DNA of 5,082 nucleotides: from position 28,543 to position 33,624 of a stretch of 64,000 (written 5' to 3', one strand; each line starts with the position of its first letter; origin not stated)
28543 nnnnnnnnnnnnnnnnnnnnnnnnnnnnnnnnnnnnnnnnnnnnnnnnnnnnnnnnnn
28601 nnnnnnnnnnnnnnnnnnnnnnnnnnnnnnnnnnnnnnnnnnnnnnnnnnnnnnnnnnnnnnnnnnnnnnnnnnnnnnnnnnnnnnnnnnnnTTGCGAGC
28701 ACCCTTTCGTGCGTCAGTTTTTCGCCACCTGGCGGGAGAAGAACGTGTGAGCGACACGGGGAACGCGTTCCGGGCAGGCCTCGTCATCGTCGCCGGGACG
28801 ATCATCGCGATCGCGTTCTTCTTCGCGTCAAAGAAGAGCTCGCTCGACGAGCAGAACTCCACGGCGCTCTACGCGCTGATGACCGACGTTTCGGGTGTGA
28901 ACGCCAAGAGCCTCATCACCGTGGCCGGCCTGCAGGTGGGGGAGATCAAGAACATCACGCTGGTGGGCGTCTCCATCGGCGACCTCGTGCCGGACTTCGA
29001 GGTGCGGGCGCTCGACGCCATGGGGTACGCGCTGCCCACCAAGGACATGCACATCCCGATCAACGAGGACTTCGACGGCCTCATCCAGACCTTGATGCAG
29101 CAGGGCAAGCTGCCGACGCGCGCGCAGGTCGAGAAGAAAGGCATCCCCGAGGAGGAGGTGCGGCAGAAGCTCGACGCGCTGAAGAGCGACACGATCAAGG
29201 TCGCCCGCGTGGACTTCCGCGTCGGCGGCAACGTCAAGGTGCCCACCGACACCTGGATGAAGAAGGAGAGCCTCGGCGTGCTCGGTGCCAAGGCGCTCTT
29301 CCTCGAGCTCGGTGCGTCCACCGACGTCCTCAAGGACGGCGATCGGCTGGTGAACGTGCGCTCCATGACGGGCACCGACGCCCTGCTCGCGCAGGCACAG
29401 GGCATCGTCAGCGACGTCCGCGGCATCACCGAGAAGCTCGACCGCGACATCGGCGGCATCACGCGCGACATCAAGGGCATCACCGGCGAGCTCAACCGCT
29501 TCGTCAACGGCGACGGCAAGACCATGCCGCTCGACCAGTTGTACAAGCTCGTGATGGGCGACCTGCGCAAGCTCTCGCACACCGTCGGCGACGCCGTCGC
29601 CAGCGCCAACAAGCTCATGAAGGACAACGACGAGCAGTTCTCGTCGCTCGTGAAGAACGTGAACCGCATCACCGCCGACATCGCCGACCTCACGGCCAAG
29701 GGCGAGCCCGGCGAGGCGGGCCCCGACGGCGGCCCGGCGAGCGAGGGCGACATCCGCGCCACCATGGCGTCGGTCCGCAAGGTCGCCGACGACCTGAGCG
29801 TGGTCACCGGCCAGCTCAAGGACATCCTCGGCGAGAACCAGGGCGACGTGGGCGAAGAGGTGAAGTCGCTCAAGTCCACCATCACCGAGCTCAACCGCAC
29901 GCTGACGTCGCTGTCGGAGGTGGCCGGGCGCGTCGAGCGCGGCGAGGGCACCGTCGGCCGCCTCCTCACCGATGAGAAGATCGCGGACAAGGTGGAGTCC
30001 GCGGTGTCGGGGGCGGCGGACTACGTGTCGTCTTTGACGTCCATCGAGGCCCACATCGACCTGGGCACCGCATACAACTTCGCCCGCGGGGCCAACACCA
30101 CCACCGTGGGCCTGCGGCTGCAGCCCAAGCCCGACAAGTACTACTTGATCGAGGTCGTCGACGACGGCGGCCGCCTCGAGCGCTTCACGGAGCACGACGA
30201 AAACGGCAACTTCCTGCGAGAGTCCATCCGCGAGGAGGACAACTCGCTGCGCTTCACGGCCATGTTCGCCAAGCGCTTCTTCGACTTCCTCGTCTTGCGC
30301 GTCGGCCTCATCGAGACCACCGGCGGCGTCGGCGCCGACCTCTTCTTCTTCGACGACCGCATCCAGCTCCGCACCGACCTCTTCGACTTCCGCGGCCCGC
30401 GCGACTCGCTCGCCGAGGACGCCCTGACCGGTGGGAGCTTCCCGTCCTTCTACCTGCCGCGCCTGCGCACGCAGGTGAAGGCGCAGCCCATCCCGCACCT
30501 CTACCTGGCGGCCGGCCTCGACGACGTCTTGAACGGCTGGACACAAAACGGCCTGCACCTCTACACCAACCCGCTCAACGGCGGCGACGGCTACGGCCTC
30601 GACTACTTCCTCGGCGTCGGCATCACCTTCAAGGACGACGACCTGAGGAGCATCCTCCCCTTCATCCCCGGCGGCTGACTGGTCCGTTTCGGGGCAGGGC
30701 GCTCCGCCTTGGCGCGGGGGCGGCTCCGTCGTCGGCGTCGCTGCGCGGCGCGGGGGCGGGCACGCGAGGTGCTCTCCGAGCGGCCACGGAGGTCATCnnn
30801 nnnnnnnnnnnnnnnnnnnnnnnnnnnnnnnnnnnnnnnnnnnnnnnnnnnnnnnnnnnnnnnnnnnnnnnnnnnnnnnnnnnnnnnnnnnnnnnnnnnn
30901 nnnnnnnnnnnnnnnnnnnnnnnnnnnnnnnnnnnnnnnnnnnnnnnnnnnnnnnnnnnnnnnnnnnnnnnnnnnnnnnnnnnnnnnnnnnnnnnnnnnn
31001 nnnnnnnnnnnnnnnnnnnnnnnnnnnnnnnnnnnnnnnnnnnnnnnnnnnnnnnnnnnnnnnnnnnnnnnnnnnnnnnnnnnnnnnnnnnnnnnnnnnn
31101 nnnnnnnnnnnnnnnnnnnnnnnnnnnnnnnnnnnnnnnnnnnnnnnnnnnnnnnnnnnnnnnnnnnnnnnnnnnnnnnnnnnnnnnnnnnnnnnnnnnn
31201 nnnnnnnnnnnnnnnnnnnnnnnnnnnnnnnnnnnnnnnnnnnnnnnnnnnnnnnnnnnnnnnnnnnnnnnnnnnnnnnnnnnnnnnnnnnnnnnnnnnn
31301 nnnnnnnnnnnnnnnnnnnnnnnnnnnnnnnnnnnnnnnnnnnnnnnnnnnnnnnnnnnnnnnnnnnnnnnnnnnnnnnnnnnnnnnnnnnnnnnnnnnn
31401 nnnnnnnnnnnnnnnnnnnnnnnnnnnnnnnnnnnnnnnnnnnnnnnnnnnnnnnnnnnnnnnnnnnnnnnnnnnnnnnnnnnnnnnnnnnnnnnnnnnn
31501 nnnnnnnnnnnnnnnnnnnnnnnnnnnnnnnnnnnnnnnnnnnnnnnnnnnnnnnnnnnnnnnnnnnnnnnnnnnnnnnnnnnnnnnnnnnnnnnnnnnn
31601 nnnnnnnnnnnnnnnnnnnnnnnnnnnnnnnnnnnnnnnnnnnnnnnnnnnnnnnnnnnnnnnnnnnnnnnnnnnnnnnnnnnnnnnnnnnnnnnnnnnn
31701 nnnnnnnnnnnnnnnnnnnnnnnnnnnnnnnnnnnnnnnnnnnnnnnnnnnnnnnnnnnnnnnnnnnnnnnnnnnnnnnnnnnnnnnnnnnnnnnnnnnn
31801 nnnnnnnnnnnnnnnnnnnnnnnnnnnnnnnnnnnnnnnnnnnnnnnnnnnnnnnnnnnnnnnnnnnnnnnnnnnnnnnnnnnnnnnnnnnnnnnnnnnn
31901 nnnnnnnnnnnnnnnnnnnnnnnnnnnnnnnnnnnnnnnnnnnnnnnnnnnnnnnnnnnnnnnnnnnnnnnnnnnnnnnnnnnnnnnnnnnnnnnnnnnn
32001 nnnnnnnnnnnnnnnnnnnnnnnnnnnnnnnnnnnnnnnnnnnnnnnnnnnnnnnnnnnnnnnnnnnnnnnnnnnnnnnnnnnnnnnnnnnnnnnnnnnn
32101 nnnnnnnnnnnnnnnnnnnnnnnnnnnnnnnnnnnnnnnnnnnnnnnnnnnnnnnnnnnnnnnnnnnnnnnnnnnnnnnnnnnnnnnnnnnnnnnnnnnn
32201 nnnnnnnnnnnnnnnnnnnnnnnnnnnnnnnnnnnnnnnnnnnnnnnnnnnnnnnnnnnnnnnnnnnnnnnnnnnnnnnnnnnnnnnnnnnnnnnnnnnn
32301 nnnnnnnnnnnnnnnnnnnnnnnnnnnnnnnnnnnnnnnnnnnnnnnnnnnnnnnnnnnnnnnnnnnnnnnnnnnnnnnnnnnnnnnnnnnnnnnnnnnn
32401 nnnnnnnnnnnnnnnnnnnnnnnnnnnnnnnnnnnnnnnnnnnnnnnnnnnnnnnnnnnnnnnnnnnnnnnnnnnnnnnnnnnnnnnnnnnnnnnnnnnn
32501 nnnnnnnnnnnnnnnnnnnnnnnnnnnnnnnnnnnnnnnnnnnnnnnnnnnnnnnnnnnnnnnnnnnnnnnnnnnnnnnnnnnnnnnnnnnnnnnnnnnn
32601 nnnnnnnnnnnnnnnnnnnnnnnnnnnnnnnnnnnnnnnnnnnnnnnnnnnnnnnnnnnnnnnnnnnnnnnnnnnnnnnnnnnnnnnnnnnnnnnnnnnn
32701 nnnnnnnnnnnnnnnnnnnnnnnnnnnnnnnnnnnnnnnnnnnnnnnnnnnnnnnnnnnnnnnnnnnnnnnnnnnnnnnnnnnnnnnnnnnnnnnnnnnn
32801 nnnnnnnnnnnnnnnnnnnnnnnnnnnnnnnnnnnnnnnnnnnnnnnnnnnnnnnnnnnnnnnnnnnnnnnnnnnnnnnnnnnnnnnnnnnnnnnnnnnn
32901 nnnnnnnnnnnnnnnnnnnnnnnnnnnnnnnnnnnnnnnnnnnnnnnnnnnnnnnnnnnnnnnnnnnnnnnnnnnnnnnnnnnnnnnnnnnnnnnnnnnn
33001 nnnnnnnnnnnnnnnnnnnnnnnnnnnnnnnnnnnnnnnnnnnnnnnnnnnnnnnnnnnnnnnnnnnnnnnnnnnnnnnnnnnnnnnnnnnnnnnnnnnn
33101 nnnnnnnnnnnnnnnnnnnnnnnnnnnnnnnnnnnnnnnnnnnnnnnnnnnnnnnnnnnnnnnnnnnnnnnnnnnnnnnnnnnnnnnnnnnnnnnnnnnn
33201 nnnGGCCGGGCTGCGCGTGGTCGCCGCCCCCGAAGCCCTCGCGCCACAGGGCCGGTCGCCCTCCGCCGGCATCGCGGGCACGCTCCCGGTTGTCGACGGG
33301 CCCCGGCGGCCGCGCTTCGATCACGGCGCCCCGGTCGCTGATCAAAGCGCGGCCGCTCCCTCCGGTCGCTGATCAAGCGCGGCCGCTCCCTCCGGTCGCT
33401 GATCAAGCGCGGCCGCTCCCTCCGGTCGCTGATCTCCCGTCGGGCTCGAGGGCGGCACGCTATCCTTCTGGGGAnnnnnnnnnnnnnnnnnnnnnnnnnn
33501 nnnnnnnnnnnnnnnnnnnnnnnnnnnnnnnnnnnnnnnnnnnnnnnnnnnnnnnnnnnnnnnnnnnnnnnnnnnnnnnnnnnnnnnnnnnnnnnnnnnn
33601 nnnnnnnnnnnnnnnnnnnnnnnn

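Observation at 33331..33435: REP-like 30-nt repeat family: 3.5 tandem copies here and a diverged single copy at 39356-39390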

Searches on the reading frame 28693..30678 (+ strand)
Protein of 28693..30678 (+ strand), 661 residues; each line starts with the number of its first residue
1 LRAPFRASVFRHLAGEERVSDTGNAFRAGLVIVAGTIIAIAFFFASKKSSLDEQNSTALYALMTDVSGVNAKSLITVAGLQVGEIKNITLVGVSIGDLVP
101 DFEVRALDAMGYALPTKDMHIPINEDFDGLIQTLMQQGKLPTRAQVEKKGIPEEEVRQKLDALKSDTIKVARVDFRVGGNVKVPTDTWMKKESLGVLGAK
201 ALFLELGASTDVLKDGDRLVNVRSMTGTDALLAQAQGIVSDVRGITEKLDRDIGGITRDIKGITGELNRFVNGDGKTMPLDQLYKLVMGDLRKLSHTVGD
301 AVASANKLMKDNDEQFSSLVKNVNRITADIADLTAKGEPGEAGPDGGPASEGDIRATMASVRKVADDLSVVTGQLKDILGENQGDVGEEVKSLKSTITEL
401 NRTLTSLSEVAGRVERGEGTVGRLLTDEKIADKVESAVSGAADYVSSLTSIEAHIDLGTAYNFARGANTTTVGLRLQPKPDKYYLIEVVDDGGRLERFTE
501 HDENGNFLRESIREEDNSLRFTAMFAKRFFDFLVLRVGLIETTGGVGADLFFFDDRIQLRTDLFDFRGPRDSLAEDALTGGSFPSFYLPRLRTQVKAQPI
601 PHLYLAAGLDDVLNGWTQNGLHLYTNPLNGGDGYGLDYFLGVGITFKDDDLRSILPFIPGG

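Call 10: search_protein_families(library=pfam, proteins=[window:28693-30678:+], max_evalue=0.01)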
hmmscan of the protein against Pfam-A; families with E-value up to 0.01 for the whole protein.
window:28693-30678:+ (661 aa): 4 families
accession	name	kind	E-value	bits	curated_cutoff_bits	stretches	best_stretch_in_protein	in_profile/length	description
PF02470.25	MlaD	-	2.7e-06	28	25.1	1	58-90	4-36/81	MlaD protein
PF04513.17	Baculo_PEP_C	-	0.0014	19.2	38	0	360-407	64-111/140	Baculovirus polyhedron envelope protein, PEP, C terminus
PF22638.1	FlgK_D1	-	0.0015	18.6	28.6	0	286-334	41-89/233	Flagellar hook-associated protein FlgK helical domain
PF04108.17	ATG17_like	-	0.0022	18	43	1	225-410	111-258/355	Autophagy protein ATG17-like domain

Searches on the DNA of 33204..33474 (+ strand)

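Call 82: search_dna_similar(query=window:33204-33474:+, collection=plasmids, mode=distant, max_evalue=0.01, max_rows=10)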
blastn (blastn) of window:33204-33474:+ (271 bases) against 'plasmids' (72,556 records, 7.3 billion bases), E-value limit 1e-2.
Records with a match: 1; places in all: 1; records where one place covers at least 80% of the query: 0.
Best place of each record, by identity: 60-80% 1.
By first word of the organism name: Rhodococcus 1.
By predicted mobility (MOB-suite, as given by PLSDB): mobilizable 1.
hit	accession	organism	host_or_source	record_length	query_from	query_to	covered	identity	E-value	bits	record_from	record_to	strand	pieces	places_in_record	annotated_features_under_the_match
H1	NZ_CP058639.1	Rhodococcus sp. ZPP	cell culture,soil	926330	98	159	23%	78.5%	1e-4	54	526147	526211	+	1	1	none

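Call 83: search_dna_similar(query=window:33204-33474:+, collection=phages, mode=distant, max_evalue=0.01, max_rows=10)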
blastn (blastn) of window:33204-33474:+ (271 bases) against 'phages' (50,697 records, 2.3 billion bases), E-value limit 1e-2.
No match.

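Call 84: get_annotated_region(hit=H1, flank=1500)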
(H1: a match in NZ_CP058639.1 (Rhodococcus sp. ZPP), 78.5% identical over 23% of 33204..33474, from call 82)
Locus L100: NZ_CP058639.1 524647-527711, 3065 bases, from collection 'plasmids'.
description: Rhodococcus sp. ZPP plasmid pRZP2, complete sequence
organism: Rhodococcus sp. ZPP (NCBI taxid 2749906)
taxonomy: Bacteria; Actinomycetota; Actinomycetes; Mycobacteriales; Nocardiaceae; Rhodococcus; Rhodococcus sp. ZPP
host: -; source: cell culture,soil; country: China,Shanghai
typing (MOB-suite, as given by PLSDB): mobilizable; relaxase MOBP,MOBP
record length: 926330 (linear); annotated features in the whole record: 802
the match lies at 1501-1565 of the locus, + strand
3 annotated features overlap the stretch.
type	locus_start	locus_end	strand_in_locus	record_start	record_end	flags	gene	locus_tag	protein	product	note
CDS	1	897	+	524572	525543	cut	-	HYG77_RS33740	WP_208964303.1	hypothetical protein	-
CDS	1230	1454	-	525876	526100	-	-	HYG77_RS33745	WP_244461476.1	hypothetical protein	-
CDS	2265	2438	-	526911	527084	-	-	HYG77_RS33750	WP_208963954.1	hypothetical protein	-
